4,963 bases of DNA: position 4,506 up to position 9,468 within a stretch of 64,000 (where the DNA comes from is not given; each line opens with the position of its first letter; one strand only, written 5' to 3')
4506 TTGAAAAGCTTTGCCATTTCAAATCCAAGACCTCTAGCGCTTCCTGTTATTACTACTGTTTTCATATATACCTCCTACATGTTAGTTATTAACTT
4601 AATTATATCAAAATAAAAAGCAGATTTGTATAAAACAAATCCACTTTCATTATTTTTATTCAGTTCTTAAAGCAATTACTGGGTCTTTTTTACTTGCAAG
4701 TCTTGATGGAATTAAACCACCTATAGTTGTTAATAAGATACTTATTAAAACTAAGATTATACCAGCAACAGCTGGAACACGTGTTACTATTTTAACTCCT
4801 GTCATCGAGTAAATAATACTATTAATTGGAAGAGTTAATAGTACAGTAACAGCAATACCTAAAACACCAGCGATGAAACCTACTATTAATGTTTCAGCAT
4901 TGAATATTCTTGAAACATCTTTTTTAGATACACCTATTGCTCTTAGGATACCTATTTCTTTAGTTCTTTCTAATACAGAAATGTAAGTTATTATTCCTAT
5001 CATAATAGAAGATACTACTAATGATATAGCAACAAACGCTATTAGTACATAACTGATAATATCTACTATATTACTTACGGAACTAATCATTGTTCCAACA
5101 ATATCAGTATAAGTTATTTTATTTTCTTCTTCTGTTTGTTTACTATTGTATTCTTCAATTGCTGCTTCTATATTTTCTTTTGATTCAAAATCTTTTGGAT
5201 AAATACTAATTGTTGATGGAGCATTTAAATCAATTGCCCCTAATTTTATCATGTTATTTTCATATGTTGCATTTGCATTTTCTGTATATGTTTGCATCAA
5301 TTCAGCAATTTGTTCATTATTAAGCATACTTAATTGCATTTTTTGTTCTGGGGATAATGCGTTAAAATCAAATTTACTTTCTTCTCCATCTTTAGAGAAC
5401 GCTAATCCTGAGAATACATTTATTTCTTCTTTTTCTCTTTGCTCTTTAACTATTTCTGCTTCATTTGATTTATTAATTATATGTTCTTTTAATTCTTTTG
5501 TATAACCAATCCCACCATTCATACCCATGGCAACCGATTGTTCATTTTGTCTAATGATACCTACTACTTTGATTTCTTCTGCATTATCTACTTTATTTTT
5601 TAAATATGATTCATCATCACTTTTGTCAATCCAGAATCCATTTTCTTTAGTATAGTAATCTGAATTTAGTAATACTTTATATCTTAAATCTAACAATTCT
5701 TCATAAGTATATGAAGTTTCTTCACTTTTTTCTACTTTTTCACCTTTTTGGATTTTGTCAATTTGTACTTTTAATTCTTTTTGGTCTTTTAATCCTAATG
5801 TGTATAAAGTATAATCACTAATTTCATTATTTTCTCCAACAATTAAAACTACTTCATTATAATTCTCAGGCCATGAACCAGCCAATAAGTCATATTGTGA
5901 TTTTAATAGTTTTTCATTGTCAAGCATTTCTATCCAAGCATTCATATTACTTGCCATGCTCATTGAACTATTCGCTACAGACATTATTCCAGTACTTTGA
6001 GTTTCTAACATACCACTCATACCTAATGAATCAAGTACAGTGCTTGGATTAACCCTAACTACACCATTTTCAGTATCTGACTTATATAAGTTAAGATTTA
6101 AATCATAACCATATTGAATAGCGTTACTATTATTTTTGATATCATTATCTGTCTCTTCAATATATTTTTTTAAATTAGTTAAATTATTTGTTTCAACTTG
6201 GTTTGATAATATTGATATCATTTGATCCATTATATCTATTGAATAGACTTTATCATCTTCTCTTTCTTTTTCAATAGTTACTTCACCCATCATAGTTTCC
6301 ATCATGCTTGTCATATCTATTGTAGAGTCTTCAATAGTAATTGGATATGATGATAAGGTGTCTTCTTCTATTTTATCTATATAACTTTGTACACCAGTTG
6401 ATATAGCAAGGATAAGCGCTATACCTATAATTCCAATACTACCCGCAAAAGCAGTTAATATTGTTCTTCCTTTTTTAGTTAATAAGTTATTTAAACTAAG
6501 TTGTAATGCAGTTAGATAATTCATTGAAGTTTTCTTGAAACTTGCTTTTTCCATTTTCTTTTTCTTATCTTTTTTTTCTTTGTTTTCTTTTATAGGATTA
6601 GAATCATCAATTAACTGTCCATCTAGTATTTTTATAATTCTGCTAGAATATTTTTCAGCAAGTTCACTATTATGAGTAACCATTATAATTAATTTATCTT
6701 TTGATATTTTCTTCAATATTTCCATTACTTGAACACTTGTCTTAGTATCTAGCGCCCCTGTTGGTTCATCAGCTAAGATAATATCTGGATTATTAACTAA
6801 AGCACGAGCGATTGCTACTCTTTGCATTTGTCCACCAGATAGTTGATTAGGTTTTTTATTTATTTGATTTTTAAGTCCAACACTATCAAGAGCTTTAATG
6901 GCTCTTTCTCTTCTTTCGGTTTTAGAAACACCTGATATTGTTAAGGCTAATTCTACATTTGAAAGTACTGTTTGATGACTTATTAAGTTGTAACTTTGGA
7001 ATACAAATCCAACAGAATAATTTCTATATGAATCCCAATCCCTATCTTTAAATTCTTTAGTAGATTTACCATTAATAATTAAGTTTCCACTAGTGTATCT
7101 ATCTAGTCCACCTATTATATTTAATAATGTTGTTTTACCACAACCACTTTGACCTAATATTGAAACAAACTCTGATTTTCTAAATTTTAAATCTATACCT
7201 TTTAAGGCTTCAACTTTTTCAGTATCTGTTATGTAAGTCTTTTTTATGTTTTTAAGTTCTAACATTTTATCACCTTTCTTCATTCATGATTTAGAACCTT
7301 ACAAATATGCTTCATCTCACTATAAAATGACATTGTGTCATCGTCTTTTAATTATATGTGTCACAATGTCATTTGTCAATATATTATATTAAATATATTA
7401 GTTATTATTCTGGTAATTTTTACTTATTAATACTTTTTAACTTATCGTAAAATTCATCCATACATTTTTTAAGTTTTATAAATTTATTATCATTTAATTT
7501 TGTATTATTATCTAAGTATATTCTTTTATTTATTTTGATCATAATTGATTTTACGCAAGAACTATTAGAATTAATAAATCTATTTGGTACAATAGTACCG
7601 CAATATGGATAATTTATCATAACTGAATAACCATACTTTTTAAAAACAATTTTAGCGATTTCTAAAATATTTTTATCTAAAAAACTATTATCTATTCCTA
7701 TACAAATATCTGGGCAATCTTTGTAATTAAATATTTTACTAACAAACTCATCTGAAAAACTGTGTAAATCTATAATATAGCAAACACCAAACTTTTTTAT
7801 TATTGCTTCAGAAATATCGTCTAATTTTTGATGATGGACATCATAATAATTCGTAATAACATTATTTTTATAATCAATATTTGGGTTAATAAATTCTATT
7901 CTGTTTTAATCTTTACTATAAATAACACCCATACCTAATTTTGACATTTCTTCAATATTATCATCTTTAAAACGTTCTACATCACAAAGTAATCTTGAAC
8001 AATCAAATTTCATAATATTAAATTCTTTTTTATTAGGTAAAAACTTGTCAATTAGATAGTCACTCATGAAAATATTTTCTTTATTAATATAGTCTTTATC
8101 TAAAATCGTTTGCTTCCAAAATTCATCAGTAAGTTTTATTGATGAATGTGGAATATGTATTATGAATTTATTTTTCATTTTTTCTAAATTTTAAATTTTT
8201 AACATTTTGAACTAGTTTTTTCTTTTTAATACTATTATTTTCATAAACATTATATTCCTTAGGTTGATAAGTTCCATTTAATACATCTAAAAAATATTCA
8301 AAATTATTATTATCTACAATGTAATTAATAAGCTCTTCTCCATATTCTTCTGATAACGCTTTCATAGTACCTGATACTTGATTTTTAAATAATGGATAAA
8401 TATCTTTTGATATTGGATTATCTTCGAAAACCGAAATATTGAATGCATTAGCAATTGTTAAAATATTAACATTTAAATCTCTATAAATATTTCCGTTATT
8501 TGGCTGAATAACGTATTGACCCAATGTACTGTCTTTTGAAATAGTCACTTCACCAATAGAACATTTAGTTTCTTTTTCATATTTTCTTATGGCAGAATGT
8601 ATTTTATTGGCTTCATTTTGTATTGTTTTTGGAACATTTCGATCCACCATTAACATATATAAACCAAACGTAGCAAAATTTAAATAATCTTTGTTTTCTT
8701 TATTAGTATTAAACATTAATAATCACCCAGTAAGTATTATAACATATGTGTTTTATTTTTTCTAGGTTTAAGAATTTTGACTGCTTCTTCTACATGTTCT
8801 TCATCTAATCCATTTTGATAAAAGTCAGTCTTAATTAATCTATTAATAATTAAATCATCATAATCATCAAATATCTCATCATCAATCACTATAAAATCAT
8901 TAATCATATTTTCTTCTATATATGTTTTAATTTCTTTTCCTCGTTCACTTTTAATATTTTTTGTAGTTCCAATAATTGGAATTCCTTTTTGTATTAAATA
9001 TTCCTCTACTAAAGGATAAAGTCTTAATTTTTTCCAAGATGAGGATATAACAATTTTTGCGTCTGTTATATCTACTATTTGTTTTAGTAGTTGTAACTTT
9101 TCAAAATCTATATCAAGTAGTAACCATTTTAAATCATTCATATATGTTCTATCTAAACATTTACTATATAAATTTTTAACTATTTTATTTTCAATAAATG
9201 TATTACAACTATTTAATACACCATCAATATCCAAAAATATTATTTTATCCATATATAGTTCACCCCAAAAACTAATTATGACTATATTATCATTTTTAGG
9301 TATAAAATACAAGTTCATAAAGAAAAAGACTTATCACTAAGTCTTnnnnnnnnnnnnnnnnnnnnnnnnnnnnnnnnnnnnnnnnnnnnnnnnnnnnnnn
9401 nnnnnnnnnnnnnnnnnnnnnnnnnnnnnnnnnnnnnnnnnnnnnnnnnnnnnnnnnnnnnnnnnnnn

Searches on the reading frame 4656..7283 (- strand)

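Call 74: search_protein_families(library=pfam, proteins=[window:4656-7283:-], max_evalue=0.0001)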
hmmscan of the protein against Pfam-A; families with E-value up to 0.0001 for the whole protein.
window:4656-7283:- (875 aa): 3 families
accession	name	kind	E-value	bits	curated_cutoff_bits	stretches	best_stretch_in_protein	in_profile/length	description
PF00005.33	ABC_tran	-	1.6e-33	116.7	25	1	27-175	1-136/137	ABC transporter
PF02687.27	FtsX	-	4.6e-19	69.1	25.5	1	749-868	2-120/120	FtsX-like permease C-terminal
PF02463.25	SMC_N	-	8e-05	22.6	40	1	32-219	20-211/220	RecF/RecN/SMC N terminal domain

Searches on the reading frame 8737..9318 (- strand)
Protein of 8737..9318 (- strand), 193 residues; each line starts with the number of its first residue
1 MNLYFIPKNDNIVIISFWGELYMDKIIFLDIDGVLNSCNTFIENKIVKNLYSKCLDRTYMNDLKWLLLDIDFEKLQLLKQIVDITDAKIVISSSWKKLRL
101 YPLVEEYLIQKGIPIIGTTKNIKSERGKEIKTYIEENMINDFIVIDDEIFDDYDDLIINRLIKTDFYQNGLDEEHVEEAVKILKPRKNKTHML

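Call 74: search_protein_families(library=pfam, proteins=[window:8737-9318:-], max_evalue=0.0001)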
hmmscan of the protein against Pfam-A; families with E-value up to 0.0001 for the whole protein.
window:8737-9318:- (193 aa): 1 family
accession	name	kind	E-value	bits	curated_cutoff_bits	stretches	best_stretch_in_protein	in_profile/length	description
PF18143.6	HAD_SAK_2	-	1.6e-24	87.3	27.5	1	26-176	1-139/139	HAD domain in Swiss Army Knife RNA repair proteins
